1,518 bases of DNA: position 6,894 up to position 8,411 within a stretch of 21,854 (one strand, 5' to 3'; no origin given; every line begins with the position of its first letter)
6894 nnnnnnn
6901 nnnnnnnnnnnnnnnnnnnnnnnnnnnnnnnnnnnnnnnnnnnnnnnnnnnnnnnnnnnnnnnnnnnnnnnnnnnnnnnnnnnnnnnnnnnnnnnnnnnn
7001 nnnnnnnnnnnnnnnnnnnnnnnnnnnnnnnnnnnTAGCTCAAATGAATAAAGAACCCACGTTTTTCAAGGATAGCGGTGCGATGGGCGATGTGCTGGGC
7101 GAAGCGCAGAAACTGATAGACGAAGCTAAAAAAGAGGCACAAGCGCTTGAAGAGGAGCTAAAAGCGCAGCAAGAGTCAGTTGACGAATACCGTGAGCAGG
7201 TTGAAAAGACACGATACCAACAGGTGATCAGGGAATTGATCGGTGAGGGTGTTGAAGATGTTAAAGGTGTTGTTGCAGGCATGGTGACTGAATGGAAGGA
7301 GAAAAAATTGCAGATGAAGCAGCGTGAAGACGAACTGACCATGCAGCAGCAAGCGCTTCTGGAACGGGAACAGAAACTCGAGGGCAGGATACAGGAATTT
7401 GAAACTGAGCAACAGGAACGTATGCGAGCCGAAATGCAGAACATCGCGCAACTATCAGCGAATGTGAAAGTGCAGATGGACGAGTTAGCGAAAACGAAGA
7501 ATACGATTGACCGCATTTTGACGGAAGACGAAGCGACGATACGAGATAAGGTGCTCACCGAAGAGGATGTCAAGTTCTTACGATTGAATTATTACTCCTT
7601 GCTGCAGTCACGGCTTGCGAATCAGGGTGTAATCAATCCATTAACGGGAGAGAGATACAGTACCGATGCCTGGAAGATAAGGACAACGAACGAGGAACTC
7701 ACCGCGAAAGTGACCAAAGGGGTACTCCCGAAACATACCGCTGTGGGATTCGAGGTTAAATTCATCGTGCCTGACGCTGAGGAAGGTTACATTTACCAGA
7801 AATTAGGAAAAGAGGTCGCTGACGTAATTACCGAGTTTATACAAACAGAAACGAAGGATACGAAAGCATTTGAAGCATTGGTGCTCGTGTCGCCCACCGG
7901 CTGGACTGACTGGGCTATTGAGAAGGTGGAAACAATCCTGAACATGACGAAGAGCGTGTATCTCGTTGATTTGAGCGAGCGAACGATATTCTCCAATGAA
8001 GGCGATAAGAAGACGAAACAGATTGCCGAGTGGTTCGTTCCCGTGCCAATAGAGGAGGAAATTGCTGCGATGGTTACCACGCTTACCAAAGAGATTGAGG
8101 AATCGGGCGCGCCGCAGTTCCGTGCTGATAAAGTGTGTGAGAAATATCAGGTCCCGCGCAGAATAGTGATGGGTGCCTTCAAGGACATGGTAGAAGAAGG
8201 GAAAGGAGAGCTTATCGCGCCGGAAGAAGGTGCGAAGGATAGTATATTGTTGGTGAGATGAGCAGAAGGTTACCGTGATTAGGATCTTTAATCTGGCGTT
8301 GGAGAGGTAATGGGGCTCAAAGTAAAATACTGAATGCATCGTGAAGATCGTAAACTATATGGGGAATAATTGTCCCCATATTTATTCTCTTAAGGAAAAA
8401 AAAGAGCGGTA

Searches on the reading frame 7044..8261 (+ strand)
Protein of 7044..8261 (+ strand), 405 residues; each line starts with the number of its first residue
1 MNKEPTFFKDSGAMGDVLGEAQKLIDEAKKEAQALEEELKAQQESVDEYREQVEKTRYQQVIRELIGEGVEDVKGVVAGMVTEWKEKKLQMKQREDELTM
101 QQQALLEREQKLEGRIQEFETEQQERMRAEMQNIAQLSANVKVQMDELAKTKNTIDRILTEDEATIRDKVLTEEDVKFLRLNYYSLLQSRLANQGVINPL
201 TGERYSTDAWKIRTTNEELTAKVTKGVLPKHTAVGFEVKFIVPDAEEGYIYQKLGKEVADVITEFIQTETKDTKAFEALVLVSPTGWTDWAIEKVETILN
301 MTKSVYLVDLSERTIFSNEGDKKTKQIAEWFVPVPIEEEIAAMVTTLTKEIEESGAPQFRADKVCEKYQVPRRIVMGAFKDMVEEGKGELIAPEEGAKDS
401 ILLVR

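Call 5: search_protein_families(library=pfam, proteins=[window:7044-8261:+], max_evalue=0.1)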
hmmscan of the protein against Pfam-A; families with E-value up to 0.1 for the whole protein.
window:7044-8261:+ (405 aa): 1 family
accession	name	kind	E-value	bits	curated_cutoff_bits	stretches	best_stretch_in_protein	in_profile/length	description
PF14362.11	DUF4407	-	0.056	13.2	31.3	1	26-153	130-237/297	Domain of unknown function (DUF4407)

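Call 21: search_protein_families(library=ncbifam, proteins=[window:7044-8261:+], max_evalue=0.01)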
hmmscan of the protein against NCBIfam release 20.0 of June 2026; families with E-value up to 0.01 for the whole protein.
window:7044-8261:+ (405 aa): 3 families
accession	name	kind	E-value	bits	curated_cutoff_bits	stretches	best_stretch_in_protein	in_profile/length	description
NF045487.1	ASRP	equivalog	0.0036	16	300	1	21-173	147-287/593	archaea-specific SMC-related protein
TIGR02168.1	SMC_prok_B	equivalog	0.0048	14.7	567.35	1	20-156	844-984/1181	chromosome segregation protein SMC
NF045780.1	TrlF_fam_ATP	equivalog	0.0079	14.9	350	1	20-177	579-735/944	TrlF family AAA-like ATPase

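Call 22: search_protein_families(library=padloc, proteins=[window:7044-8261:+], max_evalue=0.01)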
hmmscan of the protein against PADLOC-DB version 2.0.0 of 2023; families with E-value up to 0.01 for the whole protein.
window:7044-8261:+ (405 aa): 4 families
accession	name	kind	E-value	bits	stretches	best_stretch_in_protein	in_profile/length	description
PDLC00583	JetC3|JetC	-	0.00017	17.5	1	21-165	752-890/1471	DUF3584 domain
PDLC03859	LmuB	-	0.0005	17.4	1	26-161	196-474/611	-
PDLC00551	JetC2|JetC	-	0.00079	15.4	1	18-202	883-1056/1365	DUF3584 domain; MukB-like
PDLC03868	LmuB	-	0.0089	12.3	0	17-170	674-826/1035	-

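Call 68: search_solved_structures(query=window:7044-8261:+, max_evalue=1)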
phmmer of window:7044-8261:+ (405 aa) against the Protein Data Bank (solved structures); distinct sequences matched with E-value up to 1: 5.
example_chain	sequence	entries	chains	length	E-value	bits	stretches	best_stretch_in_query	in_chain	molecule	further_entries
3tho_B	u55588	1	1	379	0.069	15.8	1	7-71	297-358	Exonuclease, putative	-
3qg5_C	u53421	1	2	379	0.069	15.8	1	7-71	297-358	Mre11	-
7upo_B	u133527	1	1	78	0.19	14.4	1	25-58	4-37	DHT03 protein B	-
6ec0_A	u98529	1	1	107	0.22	14.1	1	20-108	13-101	Keratin 1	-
6e2j_A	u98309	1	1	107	0.42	13.2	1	21-108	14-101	Keratin, type II cytoskeletal 1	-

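Call 78: predict_structure(protein=window:7044-8258:+)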
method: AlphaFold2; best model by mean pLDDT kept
length: 405 residues; sequences in the alignment: 1
mean_pLDDT: 58.7   pTM: 0.26
mean pLDDT of the five models: 58.7, 56.1, 55.7, 55.2, 55.0
residues with pLDDT >= 90: 12; 70-90: 138; 50-70: 100; < 50: 155
segments of 3 or more residues with pLDDT < 50: 1-12, 162-258, 272-277, 284-286, 290-303, 320-336
pLDDT, mean of each block of 10 residues (from residue 1): 41 60 72 72 67 61 54 62 78 80 82 85 82 79 77 65 43 35 31 32 32 28 27 32 34 41 56 46 51 46 53 55 42 44 86 89 82 83 90 61 85
secondary structure, 60 per line:
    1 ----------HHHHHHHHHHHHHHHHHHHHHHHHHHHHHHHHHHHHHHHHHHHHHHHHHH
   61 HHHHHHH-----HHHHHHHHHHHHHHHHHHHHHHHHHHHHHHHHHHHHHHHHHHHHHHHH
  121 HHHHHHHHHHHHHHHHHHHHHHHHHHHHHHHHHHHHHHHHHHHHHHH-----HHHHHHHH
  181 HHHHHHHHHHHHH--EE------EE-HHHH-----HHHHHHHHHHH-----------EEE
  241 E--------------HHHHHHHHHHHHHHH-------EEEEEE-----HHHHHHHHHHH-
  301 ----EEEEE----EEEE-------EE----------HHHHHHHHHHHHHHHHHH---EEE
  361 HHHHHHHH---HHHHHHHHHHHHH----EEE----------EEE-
elements in order: H11-67 H73-167 H173-193 H207-210 H216-226 E238-241 H256-270 E278-283 H289-299 E305-309 E314-317 H337-354 E358-360 H361-368 H372-384 E389-391 E402-404

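Call 80: fold_search(model_id=the predicted structure, library=pdb)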
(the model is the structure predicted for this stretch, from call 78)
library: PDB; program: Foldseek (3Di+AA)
matches with E <= 10: 1041; with E <= 0.001: 0
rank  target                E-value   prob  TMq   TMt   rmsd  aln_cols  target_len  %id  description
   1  5aj0_BZ               1.2e-02  0.99  0.14  0.54   6.8        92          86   16  Cryo electron microscopy of actively translating human polysomes (POST state). (released 2015-05-20)
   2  9e71_BW               2.0e-02  0.99  0.13  0.55   4.8        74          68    9  Cryo-EM structure of the Pyrobaculum calidifontis 70S ribosome (released 2024-11-20)
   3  3gyg_A                2.1e-02  0.28  0.14  0.18  16.3       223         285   12  Crystal structure of yhjK (haloacid dehalogenase-like hydrolase protein) from Bacillus subtilis (released 2009-05-12)
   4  9ilk_MODEL_1_A        2.6e-02  1.00  0.14  0.45   4.1        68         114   15  monomeric SarA, truncation of residue 20-124 (released 2025-10-15)
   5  9ill_MODEL_1_A        2.6e-02  1.00  0.13  0.40   4.0        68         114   15  monomeric SarA-E89Q in complex with DNA (released 2025-10-15)
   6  7o7y_Ay               2.9e-02  0.95  0.13  0.48   7.4        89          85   10  Rabbit 80S ribosome stalled close to the mutated SARS-CoV-2 slippery site by a pseudoknot (high resolution) (released 2021-06-02)
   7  8pj5_e                3.1e-02  0.96  0.13  0.53   7.0        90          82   13  Structure of human 48S translation initiation complex after eIF2 release prior 60S subunit joining (48S-5) (released 2024-08-14)
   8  8g5y_SZ               3.5e-02  0.97  0.14  0.52   8.8        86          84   14  mRNA decoding in human is kinetically and structurally distinct from bacteria (IC state) (released 2023-04-19)
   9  2dk5_MODEL_1_A        3.8e-02  0.97  0.13  0.47  12.8        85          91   13  Solution structure of Winged-Helix domain in RNA polymerase III 39KDa polypeptide (released 2006-10-06)
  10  6zxg_Z                3.8e-02  0.95  0.14  0.50   7.2        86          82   10  Cryo-EM structure of a late human pre-40S ribosomal subunit - State H1 (released 2020-12-02)
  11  5k5q_C                4.0e-02  0.91  0.11  0.39   7.5        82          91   17  Structure of AspA-DNA complex: novel centromere bindng protein-centromere complex (released 2016-06-01)
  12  6p4g_a                4.3e-02  1.00  0.13  0.61   2.7        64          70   16  Structure of a mammalian small ribosomal subunit in complex with the Israeli Acute Paralysis Virus IRES (Class 1) (released 2019-09-18)
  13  9npy_Y                4.3e-02  0.99  0.14  0.60   3.9        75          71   15  SARS-CoV-2 nsp1 bound to the Rhinolophus lepidus 40S ribosome (local refinement of the 40S head) (released 2025-06-11)
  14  8ylg_B                4.6e-02  1.00  0.13  0.30   3.2        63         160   13  Crystal structure of Burkholderia thailandensis MftR in complex with operator DNA (released 2024-11-13)
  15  4xrf                  4.9e-02  1.00  0.13  0.34   3.0        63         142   10  Crystal structure of MepR like protein complexed with pseudoligands (released 2016-02-10)
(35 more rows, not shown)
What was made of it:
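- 6541..8261 (+): o6541 (165 aa) and c7044 (405 aa; a long helical hairpin plus a C-terminal winged helix). This gene pair is syntenic with the array and with m6 in related genomes. Low-confidence single-sequence model whose winged-helix part has pLDDT 82-90 (calls 78, 80).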
